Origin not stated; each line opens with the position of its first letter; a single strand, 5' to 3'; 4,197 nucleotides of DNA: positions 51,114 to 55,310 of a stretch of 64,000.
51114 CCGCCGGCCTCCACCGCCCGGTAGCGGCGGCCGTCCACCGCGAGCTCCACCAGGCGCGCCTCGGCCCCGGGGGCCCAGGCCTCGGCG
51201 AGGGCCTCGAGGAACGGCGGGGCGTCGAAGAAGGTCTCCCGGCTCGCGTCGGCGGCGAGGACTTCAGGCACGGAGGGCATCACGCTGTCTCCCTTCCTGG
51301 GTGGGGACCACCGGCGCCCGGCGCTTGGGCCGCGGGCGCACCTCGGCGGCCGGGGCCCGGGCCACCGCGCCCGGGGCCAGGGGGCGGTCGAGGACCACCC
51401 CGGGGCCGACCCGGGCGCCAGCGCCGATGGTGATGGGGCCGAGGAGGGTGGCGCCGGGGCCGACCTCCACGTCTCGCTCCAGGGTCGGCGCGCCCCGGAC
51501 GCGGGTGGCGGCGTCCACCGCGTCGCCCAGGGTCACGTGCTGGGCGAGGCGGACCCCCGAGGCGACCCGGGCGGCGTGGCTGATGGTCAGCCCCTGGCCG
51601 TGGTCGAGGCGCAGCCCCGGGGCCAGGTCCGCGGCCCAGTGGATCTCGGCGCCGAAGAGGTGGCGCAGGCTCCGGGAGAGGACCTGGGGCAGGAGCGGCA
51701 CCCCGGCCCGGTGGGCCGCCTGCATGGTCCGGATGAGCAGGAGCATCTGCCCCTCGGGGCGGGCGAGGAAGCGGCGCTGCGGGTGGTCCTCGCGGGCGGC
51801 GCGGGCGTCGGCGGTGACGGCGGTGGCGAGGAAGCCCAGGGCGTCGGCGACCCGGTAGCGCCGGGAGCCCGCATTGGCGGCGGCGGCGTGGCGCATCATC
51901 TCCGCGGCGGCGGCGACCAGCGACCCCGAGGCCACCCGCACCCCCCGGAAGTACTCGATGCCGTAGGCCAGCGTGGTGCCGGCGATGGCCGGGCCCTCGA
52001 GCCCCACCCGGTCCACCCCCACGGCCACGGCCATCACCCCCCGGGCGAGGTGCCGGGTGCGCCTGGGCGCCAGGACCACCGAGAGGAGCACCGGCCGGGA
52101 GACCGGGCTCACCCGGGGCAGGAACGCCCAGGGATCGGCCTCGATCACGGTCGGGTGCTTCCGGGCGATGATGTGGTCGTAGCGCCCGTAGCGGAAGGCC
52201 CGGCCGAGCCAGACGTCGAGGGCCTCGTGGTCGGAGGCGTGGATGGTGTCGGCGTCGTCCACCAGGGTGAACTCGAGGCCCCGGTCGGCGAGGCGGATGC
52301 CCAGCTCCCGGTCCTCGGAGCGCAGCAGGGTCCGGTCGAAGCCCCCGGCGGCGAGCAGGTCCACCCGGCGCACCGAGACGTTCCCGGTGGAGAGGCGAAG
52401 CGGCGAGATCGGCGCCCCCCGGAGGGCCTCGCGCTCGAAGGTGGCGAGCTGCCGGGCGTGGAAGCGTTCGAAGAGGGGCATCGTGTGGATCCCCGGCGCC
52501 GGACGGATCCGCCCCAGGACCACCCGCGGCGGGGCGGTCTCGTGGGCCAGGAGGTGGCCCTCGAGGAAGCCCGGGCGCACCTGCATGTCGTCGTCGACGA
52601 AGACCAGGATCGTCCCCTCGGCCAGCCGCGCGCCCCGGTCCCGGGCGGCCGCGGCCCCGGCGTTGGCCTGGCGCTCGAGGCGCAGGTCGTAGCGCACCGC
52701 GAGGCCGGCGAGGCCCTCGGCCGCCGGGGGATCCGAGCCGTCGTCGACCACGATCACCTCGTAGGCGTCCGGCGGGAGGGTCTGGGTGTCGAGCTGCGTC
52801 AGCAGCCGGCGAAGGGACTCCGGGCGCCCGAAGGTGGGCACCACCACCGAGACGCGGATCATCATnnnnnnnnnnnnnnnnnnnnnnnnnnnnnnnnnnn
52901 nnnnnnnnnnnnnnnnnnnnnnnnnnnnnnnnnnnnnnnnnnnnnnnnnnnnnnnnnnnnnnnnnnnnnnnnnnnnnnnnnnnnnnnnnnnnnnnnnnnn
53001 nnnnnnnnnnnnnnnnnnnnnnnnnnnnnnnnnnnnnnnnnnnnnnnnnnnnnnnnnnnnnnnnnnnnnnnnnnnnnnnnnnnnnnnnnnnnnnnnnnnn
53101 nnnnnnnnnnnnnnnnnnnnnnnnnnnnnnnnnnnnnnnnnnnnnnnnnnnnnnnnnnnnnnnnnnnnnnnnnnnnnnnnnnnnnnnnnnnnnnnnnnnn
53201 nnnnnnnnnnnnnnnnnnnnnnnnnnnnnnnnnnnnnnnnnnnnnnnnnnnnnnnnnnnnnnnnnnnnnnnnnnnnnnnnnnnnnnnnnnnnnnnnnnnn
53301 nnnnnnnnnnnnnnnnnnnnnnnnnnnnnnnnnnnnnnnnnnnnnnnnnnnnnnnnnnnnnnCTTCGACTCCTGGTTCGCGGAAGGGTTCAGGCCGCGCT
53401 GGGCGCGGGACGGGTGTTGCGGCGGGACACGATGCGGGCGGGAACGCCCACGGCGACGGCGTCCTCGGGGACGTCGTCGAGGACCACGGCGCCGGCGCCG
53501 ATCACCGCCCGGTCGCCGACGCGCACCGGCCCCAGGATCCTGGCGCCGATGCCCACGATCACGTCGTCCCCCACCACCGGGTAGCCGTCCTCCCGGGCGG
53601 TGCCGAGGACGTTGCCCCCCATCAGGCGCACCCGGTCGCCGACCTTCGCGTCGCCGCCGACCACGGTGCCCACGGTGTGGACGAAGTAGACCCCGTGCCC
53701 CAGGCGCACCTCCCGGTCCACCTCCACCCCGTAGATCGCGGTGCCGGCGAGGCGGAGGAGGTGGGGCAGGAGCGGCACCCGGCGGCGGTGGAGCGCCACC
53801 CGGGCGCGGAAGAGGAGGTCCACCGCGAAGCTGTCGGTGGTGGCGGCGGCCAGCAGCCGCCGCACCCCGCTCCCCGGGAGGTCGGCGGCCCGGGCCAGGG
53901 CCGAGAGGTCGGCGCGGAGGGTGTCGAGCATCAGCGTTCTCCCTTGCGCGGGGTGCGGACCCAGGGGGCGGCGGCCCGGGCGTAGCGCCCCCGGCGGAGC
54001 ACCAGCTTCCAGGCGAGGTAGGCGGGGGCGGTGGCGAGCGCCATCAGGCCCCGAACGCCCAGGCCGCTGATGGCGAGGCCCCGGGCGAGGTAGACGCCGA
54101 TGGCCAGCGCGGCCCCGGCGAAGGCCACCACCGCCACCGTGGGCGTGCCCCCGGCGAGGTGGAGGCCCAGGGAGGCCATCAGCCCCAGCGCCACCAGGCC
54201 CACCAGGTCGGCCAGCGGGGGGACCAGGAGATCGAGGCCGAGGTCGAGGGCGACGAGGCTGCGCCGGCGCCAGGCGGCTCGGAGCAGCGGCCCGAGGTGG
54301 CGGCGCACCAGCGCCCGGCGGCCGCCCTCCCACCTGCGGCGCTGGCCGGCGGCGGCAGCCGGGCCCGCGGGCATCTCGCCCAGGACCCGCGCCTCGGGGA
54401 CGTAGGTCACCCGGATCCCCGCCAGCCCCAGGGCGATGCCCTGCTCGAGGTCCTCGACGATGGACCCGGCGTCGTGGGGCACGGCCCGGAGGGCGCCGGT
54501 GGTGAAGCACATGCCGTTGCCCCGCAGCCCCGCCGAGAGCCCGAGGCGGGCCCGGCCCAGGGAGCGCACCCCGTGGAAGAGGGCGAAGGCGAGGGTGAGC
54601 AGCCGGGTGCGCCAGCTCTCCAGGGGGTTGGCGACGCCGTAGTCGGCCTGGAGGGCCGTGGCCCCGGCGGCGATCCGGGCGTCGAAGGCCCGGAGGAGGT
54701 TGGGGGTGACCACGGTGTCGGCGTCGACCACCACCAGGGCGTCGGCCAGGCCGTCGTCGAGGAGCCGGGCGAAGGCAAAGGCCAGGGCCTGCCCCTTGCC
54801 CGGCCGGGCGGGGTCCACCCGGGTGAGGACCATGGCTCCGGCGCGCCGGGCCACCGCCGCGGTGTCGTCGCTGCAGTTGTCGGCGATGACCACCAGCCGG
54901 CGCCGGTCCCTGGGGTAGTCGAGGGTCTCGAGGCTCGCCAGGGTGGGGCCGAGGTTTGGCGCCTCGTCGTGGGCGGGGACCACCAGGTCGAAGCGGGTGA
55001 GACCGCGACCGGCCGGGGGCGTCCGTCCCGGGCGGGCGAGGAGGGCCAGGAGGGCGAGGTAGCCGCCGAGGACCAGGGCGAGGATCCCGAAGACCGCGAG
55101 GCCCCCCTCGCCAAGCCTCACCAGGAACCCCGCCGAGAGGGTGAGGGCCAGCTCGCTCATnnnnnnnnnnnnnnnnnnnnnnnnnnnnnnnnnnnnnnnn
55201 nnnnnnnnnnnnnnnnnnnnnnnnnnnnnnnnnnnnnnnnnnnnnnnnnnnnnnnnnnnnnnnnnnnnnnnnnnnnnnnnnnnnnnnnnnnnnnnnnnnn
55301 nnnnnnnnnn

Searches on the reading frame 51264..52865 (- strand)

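Call 13: search_protein_families(library=pfam, proteins=[window:51264-52865:-], max_evalue=0.001)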
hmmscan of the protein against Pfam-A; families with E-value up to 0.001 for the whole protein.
window:51264-52865:- (533 aa): 5 families
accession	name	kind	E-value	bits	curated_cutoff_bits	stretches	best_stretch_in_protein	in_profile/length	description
PF00535.33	Glycos_transf_2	-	8.5e-21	75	23.3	1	6-122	1-117/168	Glycosyl transferase family 2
PF00132.30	Hexapep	-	3.2e-08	33.4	27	1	461-492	3-34/36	Bacterial transferase hexapeptide (six repeats)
PF13641.12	Glyco_tranf_2_3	-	7.8e-07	29.8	27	1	4-212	2-214/230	Glycosyltransferase like family 2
PF10111.15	Glyco_tranf_2_2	-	3.7e-06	27.1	27.3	1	33-98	28-96/276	Glycosyltransferase like family 2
PF13632.12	Glyco_trans_2_3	-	0.00018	21.8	27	1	87-229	2-142/198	Glycosyl transferase family group 2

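Call 41: search_protein_families(library=ncbifam, proteins=[window:51264-52865:-], max_evalue=0.00001)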
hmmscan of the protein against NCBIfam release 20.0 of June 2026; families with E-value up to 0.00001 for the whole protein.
window:51264-52865:- (533 aa): 13 families
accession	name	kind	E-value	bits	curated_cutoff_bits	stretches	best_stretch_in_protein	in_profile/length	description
NF041875.1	EPS_EpsD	equivalog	3.7e-98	328.9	370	1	5-325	1-322/325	exopolysaccharide biosynthesis glycosyltransferase EpsD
TIGR03965.1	mycofact_glyco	equivalog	2.3e-31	109.2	280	1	4-364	75-432/467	mycofactocin biosynthesis glycosyltransferase MftF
NF041874.1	EPS_EpsC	equivalog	1.5e-23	83.3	150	1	363-511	19-165/168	serine O-acetyltransferase EpsC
TIGR01172.1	cysE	equivalog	1.2e-21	77.4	210.65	1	373-501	29-155/162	serine O-acetyltransferase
NF007482.0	PRK10073.1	equivalog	8.5e-14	51.3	423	1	4-102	7-104/334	glycosyltransferase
NF008349.0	PRK11132.1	equivalog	9.6e-13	47.8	397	1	401-519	137-253/273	serine O-acetyltransferase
NF038299.1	EPS_HpsN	equivalog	3.4e-12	46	425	1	4-111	2-109/317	hormogonium polysaccharide biosynthesis glycosyltransferase HpsN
TIGR04283.1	glyco_like_mftF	equivalog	5.6e-08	32.6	182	1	5-101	1-90/221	TIGR04283 family arsenosugar biosynthesis glycosyltransferase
NF041394.1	GtaseAglG_Halo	equivalog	5.6e-08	32.4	440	1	4-235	2-243/304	glucosyl-dolichyl phosphate glucuronosyltransferase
TIGR03937.1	PgaC_IcaA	equivalog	7.5e-08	31.7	422.3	1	4-96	46-138/407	poly-beta-1,6-N-acetyl-D-glucosamine synthase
NF038302.1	EPS_HpsE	equivalog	1e-07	31.2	300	1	4-97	2-100/307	hormogonium polysaccharide biosynthesis glycosyltransferase HpsE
NF047683.1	TeichurnBiosyTuaG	equivalog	6e-06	26.1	400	1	4-103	7-106/252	teichuronic acid biosynthesis protein TuaG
NF050819.1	PolSacchBiosHfsG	equivalog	6.9e-06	25.4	500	0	4-194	13-203/302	polysaccharide biosynthesis protein HfsG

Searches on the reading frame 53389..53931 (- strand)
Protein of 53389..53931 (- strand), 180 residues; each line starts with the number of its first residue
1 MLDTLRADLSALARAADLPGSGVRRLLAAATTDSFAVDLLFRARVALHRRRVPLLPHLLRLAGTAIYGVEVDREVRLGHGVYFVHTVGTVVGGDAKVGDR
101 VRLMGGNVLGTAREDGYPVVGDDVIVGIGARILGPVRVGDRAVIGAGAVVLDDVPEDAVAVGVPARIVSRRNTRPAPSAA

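Call 14: search_protein_families(library=pfam, proteins=[window:53389-53931:-], max_evalue=0.001)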
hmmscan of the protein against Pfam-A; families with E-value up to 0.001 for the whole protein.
window:53389-53931:- (180 aa): 2 families
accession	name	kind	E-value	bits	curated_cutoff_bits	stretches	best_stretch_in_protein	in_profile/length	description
PF00132.30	Hexapep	-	2.9e-11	43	27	1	118-150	2-34/36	Bacterial transferase hexapeptide (six repeats)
PF14602.12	Hexapep_2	-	0.00085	19.4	27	0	120-150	4-32/34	Hexapeptide repeat of succinyl-transferase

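Call 41: search_protein_families(library=ncbifam, proteins=[window:53389-53931:-], max_evalue=0.00001)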
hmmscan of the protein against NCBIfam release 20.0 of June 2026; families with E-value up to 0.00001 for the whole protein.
window:53389-53931:- (180 aa): 28 families (the best 25 are shown)
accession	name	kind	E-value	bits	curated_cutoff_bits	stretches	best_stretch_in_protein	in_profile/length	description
NF041874.1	EPS_EpsC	equivalog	1e-46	158.7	150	1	28-171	21-167/168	serine O-acetyltransferase EpsC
TIGR01172.1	cysE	equivalog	5e-28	98.2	210.65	1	39-166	32-162/162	serine O-acetyltransferase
NF008349.0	PRK11132.1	equivalog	1.1e-20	73.8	397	1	66-173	139-249/273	serine O-acetyltransferase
TIGR03570.1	NeuD_NnaD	subfamily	2.1e-16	60.1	160.8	1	68-166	111-202/202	NeuD/PglB/VioB family sugar acetyltransferase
TIGR03532.1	DapD_Ac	equivalog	3e-13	49.9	231.75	1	87-170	127-213/231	2,3,4,5-tetrahydropyridine-2,6-dicarboxylate N-acetyltransferase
NF007564.0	PRK10191.1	equivalog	7.4e-12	45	196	1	57-167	46-158/162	colanic acid biosynthesis acetyltransferase WcaB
TIGR04016.1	WcaB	equivalog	1.3e-11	44.2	194.65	1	57-167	30-142/146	colanic acid biosynthesis acetyltransferase WcaB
TIGR03308.1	phn_thr-fam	hypoth_equivalog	1.8e-10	41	201.65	1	113-174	104-165/204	phosphonate metabolim protein, transferase hexapeptide repeat family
NF058585.1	HptprglPActTf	PfamEq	2.5e-09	36.9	300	1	117-173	106-162/172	heptaprenylglyceryl phosphate O-acetyltransferase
NF010932.0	PRK14352.1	equivalog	3.1e-09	36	611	1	91-163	374-447/488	bifunctional UDP-N-acetylglucosamine diphosphorylase/glucosamine-1-phosphate N-acetyltransferase GlmU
NF007240.0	PRK09677.1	equivalog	3.3e-09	36.5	243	1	119-172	132-185/192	putative lipopolysaccharide biosynthesis O-acetyl transferase WbbJ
TIGR01173.1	glmU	equivalog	3.7e-09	36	366.85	1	93-164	365-438/452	bifunctional UDP-N-acetylglucosamine diphosphorylase/glucosamine-1-phosphate N-acetyltransferase GlmU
NF010933.0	PRK14353.1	equivalog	7.6e-09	34.7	505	1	93-164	354-427/453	bifunctional UDP-N-acetylglucosamine diphosphorylase/glucosamine-1-phosphate N-acetyltransferase GlmU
NF006986.0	PRK09451.1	equivalog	1.6e-08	33.8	725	1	73-163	351-440/456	bifunctional UDP-N-acetylglucosamine diphosphorylase/glucosamine-1-phosphate N-acetyltransferase GlmU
NF010934.1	PRK14354.1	equivalog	1.7e-08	33.5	450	1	93-162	364-435/447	bifunctional UDP-N-acetylglucosamine diphosphorylase/glucosamine-1-phosphate N-acetyltransferase GlmU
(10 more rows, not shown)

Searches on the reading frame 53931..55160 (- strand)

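Call 14: search_protein_families(library=pfam, proteins=[window:53931-55160:-], max_evalue=0.001)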
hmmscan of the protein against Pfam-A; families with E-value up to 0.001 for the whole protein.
window:53931-55160:- (409 aa): 3 families
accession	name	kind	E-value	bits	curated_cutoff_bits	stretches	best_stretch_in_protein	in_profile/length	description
PF13641.12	Glyco_tranf_2_3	-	1.7e-24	87.6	27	1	57-279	3-229/230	Glycosyltransferase like family 2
PF13632.12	Glyco_trans_2_3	-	4.5e-19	69.5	27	1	143-332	3-193/198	Glycosyl transferase family group 2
PF00535.33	Glycos_transf_2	-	1.2e-09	38.7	23.3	1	59-171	2-114/168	Glycosyl transferase family 2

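Call 41: search_protein_families(library=ncbifam, proteins=[window:53931-55160:-], max_evalue=0.00001)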
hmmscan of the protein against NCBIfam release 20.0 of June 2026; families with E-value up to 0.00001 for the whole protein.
window:53931-55160:- (409 aa): 6 families
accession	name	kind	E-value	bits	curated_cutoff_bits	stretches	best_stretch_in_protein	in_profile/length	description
NF041865.1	EpsU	equivalog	6.4e-130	433.7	700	1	23-408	6-393/394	exopolysaccharide biosynthesis GT2 family glycosyltransferase EpsU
NF053846.1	glyco_with_XrtP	equivalog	8.8e-15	54.3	520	2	46-166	31-161/440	XrtP-associated glycosyltransferase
TIGR03937.1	PgaC_IcaA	equivalog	1.2e-08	34.4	422.3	1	56-294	46-283/407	poly-beta-1,6-N-acetyl-D-glucosamine synthase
TIGR04182.1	glyco_TIGR04182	equivalog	7.9e-07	28.7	325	1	60-165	5-99/293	S-layer glycoprotein N-glycosyltransferase AglJ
NF010496.0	PRK13915.1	equivalog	1e-06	28.1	262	1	56-150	32-128/307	glucosyl-3-phosphoglycerate synthase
TIGR03469.1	HpnB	hypoth_equivalog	1.6e-06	27.4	379.25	1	54-111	43-99/386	hopene-associated glycosyltransferase HpnB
